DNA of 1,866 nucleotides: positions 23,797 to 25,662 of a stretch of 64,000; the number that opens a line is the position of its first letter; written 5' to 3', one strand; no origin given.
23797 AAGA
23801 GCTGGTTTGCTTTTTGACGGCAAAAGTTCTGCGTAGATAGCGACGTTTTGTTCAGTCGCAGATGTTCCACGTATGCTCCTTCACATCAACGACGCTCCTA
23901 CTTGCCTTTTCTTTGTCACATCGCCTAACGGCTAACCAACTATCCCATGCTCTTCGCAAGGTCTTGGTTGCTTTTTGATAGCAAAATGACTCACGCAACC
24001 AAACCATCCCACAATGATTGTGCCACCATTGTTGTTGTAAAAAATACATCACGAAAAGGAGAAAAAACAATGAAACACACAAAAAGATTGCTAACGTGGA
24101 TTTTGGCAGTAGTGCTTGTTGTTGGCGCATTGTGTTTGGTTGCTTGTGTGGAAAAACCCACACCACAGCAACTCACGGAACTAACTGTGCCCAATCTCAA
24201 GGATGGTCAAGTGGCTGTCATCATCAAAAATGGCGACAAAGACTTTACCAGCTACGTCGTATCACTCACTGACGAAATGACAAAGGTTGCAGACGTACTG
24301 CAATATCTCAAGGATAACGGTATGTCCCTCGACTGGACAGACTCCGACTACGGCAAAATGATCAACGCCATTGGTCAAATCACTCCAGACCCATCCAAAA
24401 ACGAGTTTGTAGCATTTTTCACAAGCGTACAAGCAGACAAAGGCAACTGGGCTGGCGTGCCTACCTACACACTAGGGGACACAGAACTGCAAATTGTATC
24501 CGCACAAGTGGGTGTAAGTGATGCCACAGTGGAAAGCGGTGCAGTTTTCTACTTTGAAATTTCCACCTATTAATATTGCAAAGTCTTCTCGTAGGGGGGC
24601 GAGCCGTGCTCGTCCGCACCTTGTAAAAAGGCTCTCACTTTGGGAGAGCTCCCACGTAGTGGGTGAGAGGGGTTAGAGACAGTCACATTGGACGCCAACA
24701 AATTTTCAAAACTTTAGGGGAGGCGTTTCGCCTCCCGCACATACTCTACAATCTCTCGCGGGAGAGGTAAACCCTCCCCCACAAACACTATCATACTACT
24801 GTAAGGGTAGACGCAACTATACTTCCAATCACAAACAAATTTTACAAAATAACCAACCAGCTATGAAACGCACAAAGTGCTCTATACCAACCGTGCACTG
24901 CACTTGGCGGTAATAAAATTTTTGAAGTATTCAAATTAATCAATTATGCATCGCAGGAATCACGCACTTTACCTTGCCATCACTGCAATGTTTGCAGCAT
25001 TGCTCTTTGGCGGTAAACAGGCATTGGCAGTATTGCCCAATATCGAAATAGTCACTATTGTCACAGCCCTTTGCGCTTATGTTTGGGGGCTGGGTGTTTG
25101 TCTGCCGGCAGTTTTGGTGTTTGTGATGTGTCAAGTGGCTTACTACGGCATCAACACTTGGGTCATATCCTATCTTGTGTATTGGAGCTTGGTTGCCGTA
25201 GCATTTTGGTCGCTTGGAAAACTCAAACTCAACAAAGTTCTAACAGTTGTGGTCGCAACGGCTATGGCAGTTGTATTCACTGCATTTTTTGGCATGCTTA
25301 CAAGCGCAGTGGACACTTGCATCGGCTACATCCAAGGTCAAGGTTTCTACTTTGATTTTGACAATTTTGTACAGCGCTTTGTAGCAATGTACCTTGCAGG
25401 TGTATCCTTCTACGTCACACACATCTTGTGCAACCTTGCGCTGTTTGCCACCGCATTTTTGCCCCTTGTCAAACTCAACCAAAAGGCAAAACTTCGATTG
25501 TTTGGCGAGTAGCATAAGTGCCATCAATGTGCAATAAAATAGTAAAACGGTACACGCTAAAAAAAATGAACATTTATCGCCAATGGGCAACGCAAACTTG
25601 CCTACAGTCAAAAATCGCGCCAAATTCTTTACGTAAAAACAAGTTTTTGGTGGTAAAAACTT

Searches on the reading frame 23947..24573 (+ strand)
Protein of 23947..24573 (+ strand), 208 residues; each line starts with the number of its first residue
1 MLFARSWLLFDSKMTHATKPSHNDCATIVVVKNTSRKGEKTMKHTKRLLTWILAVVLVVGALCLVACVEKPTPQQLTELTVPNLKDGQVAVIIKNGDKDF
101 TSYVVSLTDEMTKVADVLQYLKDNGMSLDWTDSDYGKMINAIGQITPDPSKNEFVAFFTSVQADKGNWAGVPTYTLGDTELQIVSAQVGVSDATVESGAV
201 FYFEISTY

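Call 15: search_protein_families(library=pfam, proteins=[window:23947-24573:+])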
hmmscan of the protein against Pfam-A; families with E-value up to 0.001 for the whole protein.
window:23947-24573:+ (208 aa): 0 families

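Call 16: find_encoding_contigs(protein=window:23947-24573:+, flank=10000, max_places=10)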
Protein window:23947-24573:+ (208 aa): no gene with exactly this product is on record in the collection.

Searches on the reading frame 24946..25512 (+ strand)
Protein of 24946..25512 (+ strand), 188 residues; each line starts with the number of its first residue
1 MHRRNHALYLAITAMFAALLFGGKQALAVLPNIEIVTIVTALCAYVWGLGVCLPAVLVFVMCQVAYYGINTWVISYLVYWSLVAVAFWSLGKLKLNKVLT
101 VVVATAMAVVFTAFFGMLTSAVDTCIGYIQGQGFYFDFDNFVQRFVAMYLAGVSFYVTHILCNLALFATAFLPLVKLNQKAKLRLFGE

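Call 15: search_protein_families(library=pfam, proteins=[window:24946-25512:+])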
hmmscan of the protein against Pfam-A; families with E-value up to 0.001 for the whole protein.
window:24946-25512:+ (188 aa): 0 families

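Call 97: find_encoding_contigs(protein=window:24946-25512:+, flank=3000, max_places=10)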
Protein window:24946-25512:+ (188 aa): no gene with exactly this product is on record in the collection.
